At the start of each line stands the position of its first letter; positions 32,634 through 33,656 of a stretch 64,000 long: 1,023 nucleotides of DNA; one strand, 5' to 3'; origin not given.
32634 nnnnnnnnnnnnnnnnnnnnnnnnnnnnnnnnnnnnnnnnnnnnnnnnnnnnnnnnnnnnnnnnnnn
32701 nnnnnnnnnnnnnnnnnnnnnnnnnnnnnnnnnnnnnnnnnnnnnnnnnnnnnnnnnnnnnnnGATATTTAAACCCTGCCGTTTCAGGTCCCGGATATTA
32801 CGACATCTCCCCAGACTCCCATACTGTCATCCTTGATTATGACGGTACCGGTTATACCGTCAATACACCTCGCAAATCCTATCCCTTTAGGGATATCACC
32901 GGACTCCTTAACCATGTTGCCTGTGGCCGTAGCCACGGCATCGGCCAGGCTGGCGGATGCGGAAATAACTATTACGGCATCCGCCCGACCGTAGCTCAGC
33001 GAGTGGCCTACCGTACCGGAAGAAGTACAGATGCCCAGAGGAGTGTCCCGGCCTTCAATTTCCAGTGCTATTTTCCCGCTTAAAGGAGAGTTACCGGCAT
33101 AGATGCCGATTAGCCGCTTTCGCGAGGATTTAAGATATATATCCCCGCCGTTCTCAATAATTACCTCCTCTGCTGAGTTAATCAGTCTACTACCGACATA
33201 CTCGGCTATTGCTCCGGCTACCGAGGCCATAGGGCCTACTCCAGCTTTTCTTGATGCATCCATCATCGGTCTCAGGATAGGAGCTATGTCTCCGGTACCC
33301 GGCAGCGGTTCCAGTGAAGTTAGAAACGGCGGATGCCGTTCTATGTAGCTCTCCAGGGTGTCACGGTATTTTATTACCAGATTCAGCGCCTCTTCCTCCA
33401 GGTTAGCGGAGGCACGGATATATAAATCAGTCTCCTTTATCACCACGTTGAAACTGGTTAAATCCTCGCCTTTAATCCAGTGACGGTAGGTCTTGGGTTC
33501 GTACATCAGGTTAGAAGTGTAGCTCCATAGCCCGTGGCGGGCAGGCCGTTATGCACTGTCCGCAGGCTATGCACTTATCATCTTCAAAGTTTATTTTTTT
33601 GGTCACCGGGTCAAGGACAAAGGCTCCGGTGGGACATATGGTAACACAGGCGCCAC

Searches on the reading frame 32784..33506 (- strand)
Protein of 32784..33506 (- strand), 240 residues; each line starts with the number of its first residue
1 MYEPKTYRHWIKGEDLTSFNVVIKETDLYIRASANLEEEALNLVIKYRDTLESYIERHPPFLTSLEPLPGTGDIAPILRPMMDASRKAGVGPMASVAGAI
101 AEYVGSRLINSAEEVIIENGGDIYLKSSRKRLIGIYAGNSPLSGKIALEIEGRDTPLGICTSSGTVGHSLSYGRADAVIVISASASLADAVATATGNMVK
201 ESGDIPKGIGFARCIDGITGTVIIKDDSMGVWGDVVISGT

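Call 61: search_protein_families(library=pfam, proteins=[window:32784-33506:-], max_evalue=0.00001)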
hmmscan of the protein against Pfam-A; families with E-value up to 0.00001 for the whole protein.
window:32784-33506:- (240 aa): 0 families

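Call 79: search_protein_families(library=ncbifam, proteins=[window:32784-33506:-], max_evalue=1e-10)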
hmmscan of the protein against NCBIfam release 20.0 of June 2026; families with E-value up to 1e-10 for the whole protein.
window:32784-33506:- (240 aa): 4 families
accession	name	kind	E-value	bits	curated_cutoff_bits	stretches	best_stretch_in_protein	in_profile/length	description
NF003323.0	PRK04334.1-3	equivalog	1.9e-90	302.6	271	1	2-237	7-246/250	hypothetical protein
NF003321.0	PRK04334.1-1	equivalog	3.1e-62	210.4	262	1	18-234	5-228/248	hypothetical protein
NF003324.0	PRK04334.1-4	equivalog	3.7e-60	203.7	275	1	23-235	8-222/238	hypothetical protein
NF003322.0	PRK04334.1-2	equivalog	1.1e-20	73.9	290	1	79-204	76-208/295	hypothetical protein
